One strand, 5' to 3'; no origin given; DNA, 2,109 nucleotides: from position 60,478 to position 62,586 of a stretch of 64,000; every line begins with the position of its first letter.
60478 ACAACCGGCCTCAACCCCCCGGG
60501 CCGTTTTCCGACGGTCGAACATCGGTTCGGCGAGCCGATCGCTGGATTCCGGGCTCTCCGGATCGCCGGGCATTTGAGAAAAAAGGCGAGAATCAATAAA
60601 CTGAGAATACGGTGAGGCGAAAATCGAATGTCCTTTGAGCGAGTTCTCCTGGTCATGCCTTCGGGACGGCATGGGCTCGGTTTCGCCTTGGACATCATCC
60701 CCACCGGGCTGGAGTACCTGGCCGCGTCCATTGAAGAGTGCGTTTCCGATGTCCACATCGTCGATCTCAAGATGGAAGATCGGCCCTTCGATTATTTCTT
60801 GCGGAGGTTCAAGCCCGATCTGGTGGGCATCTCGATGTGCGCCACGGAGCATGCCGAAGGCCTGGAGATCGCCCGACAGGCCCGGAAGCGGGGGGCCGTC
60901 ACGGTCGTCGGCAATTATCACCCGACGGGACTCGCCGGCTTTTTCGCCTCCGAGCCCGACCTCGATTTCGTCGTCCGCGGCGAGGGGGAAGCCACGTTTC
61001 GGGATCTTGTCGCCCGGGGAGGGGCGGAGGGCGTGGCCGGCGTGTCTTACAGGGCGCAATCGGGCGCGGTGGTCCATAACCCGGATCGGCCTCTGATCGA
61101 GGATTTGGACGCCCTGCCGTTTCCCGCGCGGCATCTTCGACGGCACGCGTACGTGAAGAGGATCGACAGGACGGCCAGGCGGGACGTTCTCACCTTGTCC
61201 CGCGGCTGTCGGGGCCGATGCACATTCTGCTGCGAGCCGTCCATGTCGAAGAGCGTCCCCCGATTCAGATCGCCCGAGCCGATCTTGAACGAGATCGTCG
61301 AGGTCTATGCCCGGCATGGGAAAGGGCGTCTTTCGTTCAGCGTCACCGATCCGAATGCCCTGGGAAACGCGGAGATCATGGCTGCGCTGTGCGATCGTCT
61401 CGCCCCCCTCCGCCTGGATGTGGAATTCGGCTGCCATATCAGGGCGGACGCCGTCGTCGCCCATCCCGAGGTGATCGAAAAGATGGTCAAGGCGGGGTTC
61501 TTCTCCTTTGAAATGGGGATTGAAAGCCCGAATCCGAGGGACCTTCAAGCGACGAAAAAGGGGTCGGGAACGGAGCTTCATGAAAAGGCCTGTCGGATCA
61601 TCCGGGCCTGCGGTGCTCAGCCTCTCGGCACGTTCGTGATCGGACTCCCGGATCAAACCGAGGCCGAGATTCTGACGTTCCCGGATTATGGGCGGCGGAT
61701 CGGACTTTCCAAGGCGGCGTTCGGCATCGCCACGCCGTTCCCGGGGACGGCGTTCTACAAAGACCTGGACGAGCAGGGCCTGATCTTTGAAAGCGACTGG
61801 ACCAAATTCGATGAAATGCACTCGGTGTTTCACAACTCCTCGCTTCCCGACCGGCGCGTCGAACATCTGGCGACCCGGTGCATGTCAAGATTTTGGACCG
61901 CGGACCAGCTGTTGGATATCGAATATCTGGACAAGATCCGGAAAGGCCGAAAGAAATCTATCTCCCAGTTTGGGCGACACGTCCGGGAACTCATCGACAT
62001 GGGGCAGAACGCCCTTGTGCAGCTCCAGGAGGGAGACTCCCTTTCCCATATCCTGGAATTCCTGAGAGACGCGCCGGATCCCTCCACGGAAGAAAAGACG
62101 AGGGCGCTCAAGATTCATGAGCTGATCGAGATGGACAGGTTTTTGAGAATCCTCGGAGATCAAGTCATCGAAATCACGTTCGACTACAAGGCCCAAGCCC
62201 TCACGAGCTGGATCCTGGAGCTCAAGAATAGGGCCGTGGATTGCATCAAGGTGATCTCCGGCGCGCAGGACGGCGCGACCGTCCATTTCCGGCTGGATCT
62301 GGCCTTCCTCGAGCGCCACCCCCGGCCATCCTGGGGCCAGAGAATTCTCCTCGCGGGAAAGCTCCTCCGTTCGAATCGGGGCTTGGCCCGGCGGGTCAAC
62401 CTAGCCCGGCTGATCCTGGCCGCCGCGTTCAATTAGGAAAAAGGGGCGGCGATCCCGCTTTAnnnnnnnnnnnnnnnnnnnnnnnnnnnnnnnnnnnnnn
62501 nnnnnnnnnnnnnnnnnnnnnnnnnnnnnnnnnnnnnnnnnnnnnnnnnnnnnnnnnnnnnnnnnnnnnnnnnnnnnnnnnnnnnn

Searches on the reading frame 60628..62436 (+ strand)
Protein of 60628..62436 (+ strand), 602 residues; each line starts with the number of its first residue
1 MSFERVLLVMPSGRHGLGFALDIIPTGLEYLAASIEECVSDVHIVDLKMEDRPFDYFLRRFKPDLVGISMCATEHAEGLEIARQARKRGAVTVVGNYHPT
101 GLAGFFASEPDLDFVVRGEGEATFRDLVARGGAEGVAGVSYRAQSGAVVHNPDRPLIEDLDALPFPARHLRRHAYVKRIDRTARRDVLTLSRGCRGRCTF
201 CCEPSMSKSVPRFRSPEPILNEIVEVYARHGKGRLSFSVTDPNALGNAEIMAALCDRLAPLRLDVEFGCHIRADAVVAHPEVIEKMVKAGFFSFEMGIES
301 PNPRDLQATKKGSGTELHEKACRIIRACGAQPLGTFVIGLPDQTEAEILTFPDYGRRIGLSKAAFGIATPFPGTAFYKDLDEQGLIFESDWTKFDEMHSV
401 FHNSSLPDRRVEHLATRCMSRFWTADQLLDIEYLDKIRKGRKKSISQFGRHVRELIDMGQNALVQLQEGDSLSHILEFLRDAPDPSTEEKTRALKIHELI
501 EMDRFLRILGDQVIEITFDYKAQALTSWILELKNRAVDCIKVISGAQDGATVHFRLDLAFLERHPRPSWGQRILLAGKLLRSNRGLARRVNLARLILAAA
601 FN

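Call 36: search_protein_families(library=pfam, proteins=[window:60628-62436:+], max_evalue=0.00001)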
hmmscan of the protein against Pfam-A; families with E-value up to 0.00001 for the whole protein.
window:60628-62436:+ (602 aa): 2 families
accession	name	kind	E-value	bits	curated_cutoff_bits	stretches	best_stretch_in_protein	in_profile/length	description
PF04055.27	Radical_SAM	-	1e-20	75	29.5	1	190-349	3-160/166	Radical SAM superfamily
PF02310.24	B12-binding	-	4.2e-16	59.3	32.1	1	20-127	9-120/121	B12 binding domain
